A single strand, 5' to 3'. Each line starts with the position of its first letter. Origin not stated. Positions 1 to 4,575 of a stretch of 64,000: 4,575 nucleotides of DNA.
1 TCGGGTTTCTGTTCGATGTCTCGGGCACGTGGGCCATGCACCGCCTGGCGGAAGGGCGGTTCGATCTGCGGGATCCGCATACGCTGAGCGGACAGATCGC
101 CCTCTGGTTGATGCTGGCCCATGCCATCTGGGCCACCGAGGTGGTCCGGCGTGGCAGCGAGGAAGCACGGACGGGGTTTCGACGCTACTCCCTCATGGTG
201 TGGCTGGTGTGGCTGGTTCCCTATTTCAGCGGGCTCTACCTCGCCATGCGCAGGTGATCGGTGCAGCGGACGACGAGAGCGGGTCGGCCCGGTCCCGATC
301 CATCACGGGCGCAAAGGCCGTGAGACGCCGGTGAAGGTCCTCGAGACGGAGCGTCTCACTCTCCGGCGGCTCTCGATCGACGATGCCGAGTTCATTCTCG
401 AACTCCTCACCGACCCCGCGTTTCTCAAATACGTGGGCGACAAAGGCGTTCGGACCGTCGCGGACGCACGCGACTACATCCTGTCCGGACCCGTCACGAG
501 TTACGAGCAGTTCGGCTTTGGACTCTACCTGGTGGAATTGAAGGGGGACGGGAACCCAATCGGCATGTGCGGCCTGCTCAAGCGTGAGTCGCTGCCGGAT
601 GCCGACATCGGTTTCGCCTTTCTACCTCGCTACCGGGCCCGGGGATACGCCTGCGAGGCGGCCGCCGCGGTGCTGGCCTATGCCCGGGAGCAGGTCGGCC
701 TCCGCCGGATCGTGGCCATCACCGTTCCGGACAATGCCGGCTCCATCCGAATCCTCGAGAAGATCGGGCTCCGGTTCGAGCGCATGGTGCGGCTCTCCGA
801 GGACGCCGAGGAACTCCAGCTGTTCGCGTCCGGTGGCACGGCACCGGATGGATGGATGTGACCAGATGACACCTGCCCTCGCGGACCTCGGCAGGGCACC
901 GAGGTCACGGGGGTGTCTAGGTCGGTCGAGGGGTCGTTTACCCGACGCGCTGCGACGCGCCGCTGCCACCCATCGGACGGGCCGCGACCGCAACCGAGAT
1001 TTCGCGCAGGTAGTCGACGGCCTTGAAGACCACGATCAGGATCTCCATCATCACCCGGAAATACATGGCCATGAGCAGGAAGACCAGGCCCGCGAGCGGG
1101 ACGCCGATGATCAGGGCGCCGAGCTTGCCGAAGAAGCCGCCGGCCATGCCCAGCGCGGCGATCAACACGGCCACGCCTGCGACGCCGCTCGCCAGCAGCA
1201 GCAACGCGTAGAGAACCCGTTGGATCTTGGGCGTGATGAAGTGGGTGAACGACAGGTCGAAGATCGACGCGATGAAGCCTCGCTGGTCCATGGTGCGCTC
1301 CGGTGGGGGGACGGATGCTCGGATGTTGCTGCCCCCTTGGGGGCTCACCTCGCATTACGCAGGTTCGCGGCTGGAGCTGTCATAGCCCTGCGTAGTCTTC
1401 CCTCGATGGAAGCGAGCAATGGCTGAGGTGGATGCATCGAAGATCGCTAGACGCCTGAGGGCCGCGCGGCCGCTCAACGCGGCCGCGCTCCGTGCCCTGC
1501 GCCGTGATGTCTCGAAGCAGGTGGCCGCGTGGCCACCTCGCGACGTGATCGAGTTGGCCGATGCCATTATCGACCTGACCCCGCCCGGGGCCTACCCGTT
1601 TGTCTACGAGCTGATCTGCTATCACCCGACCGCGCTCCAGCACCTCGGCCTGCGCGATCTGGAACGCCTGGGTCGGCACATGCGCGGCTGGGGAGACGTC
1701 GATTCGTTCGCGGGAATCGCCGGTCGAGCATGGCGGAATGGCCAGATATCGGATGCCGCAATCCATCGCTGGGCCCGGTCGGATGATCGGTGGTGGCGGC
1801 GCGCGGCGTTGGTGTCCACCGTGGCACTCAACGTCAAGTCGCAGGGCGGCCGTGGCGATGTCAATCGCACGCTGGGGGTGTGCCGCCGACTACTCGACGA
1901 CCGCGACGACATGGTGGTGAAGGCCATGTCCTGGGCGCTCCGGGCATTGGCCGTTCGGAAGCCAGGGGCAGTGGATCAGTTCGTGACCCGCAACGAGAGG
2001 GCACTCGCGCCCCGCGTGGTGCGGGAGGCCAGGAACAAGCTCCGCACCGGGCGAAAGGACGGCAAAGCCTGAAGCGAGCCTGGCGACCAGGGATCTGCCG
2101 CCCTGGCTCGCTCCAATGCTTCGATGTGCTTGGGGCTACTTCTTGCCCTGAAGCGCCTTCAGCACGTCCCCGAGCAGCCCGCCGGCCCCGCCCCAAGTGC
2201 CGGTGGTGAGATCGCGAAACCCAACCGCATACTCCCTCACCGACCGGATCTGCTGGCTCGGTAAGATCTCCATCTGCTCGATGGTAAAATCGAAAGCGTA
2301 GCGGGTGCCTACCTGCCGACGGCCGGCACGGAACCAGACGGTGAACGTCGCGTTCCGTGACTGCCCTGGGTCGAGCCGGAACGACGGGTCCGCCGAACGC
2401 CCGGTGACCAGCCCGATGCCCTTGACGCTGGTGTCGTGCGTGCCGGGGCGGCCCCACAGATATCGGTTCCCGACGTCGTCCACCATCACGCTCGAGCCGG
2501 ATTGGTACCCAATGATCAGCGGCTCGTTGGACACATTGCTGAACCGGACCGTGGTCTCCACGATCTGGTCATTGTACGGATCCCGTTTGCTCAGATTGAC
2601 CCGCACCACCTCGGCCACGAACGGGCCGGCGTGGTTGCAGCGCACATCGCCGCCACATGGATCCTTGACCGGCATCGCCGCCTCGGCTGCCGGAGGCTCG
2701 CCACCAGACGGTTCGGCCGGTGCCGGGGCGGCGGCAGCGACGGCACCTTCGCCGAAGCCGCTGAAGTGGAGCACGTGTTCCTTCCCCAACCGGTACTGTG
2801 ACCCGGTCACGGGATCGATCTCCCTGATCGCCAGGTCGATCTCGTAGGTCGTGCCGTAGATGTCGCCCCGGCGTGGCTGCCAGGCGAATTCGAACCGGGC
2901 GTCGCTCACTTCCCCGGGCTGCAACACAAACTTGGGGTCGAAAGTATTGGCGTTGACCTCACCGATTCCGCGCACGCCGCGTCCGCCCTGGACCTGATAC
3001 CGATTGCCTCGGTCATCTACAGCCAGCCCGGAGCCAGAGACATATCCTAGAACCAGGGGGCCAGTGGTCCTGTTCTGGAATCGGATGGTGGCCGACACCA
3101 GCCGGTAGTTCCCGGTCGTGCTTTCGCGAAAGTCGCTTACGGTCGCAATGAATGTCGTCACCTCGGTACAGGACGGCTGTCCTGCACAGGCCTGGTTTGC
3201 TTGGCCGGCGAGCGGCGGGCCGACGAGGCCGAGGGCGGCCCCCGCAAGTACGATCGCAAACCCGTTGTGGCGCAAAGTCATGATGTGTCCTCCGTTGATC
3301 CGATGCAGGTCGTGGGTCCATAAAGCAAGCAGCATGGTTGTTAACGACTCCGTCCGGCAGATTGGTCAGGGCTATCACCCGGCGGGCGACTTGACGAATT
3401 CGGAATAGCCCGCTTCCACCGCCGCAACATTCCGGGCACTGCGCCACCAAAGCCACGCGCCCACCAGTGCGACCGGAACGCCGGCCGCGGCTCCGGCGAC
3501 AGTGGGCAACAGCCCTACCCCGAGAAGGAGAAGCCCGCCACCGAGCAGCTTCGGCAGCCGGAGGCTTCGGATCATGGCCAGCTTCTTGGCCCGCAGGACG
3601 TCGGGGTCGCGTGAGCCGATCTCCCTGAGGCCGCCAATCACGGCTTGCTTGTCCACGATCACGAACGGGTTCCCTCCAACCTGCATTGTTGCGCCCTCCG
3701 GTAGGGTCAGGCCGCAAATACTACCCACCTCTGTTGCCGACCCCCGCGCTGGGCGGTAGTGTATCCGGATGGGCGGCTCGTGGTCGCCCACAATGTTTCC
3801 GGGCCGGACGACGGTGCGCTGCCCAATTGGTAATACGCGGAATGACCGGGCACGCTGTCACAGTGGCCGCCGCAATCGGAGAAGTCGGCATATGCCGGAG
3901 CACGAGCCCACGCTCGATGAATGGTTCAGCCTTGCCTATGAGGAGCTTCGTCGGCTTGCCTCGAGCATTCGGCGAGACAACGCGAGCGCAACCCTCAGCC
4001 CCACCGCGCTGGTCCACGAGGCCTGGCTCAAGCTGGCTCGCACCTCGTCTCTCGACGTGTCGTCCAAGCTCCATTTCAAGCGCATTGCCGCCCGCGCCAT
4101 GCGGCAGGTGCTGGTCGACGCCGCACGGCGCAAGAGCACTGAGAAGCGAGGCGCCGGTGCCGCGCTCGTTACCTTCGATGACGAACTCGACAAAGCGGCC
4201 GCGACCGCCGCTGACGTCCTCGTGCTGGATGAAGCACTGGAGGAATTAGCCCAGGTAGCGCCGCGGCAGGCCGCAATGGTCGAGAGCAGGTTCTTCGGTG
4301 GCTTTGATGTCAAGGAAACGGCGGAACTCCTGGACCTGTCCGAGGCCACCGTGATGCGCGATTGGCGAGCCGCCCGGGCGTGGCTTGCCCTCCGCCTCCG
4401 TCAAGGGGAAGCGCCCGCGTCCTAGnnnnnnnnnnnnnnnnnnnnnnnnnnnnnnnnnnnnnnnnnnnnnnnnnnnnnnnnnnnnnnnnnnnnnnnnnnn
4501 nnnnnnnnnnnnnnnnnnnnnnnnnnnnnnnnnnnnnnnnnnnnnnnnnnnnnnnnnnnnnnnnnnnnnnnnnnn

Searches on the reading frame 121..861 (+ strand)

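Call 51: search_protein_families(library=pfam, proteins=[window:121-861:+], max_evalue=0.00001)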
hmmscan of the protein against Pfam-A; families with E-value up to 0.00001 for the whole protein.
window:121-861:+ (246 aa): 2 families
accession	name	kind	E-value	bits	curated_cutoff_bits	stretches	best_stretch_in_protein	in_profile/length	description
PF13302.13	Acetyltransf_3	-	1.7e-29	103.7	25.4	1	78-218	1-138/138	Acetyltransferase (GNAT) domain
PF00583.31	Acetyltransf_1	-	2.3e-11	44.4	20.7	1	128-216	24-115/116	Acetyltransferase (GNAT) family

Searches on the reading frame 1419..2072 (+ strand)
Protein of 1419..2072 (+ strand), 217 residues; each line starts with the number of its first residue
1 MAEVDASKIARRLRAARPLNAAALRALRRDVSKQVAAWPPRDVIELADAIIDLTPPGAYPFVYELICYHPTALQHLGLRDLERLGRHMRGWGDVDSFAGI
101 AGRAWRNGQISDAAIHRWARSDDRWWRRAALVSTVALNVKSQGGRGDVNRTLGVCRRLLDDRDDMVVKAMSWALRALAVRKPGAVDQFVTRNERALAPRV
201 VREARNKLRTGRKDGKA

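Call 51: search_protein_families(library=pfam, proteins=[window:1419-2072:+], max_evalue=0.00001)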
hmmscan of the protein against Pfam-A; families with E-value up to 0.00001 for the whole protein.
window:1419-2072:+ (217 aa): 1 family
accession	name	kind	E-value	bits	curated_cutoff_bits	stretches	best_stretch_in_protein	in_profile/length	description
PF08713.17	DNA_alkylation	-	1.2e-25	90.8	21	1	26-208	37-213/213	DNA alkylation repair enzyme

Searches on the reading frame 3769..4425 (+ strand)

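Call 51: search_protein_families(library=pfam, proteins=[window:3769-4425:+], max_evalue=0.00001)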
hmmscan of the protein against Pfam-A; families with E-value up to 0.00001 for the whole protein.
window:3769-4425:+ (218 aa): 2 families
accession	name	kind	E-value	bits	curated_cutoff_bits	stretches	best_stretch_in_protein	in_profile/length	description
PF07638.17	Sigma70_ECF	-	1.3e-41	143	21.1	1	50-211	20-184/185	ECF sigma factor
PF08281.18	Sigma70_r4_2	-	1.1e-07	31.8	25.7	1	155-205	3-53/54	Sigma-70, region 4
